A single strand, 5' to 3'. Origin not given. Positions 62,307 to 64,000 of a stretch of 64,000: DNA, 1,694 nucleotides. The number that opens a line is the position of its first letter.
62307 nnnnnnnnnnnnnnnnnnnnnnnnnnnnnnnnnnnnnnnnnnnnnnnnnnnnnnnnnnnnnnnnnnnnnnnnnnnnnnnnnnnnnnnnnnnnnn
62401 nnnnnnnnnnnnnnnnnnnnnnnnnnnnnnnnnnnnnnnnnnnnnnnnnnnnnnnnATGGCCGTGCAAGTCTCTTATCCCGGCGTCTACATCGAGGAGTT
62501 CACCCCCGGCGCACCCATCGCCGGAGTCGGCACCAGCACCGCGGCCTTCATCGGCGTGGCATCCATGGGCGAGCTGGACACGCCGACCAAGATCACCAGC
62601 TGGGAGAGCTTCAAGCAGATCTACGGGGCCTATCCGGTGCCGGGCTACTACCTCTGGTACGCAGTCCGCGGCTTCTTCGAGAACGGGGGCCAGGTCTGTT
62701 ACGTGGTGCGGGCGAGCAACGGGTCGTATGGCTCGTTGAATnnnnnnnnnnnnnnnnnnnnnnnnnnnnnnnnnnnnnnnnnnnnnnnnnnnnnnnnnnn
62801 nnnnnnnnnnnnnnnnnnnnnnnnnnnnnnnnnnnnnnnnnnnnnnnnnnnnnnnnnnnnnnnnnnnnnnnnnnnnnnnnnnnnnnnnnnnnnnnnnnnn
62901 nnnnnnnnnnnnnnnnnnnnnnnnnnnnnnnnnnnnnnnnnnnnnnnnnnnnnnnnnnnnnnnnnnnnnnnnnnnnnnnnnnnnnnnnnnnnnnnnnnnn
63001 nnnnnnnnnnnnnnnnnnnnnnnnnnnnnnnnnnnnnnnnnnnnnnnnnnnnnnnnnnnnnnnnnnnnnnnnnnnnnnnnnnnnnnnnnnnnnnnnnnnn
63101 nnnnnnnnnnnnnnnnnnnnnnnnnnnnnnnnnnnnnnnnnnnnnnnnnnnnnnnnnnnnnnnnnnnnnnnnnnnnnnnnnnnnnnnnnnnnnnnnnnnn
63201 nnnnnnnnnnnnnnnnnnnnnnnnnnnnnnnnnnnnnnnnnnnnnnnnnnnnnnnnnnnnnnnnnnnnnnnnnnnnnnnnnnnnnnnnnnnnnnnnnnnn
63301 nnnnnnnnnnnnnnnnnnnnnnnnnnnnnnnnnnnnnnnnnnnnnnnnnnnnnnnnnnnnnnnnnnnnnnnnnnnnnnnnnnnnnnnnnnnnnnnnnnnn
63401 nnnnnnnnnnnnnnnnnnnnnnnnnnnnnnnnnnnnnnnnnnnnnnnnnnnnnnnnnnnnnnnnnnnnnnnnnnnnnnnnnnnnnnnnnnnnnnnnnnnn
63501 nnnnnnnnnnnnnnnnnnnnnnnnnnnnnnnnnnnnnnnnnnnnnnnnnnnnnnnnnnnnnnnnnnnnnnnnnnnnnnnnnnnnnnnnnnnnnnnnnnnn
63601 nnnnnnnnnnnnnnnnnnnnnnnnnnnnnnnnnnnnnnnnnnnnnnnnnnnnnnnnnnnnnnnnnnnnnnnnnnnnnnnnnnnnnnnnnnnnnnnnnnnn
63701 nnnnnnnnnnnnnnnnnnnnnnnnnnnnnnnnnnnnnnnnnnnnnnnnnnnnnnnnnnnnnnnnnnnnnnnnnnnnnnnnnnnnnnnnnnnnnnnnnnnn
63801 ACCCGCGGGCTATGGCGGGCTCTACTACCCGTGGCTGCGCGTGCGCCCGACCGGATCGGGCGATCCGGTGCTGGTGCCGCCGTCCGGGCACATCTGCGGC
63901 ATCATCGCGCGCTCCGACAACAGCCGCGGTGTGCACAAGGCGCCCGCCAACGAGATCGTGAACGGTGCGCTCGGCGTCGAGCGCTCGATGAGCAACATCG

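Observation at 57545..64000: Start of a phage-tail-like extracellular contractile injection system (eCIS) locus, apparently under sigma-54 control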

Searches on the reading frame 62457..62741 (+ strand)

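Call 6: search_protein_families(library=pfam, proteins=[window:62457-62741:+], max_evalue=0.01)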
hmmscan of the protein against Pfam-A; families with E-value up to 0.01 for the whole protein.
window:62457-62741:+ (95 aa): 1 family
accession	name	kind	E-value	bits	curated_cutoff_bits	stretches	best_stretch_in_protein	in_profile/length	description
PF22671.1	Gp18_domIII_N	-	0.0068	17.1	27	0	26-85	1-57/58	Tail sheath protein Gp18 domain III N-terminal region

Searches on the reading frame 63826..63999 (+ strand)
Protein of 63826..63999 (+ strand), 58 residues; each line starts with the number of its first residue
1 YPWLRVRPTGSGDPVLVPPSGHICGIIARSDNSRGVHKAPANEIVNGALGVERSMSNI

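Call 6: search_protein_families(library=pfam, proteins=[window:63826-63999:+], max_evalue=0.01)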
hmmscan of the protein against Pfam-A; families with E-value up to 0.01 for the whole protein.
window:63826-63999:+ (58 aa): 1 family
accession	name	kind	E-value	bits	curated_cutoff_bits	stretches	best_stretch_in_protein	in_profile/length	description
PF04984.19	Phage_sheath_1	-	1.5e-06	28.6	31.4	1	11-57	98-138/168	Phage tail sheath protein subtilisin-like domain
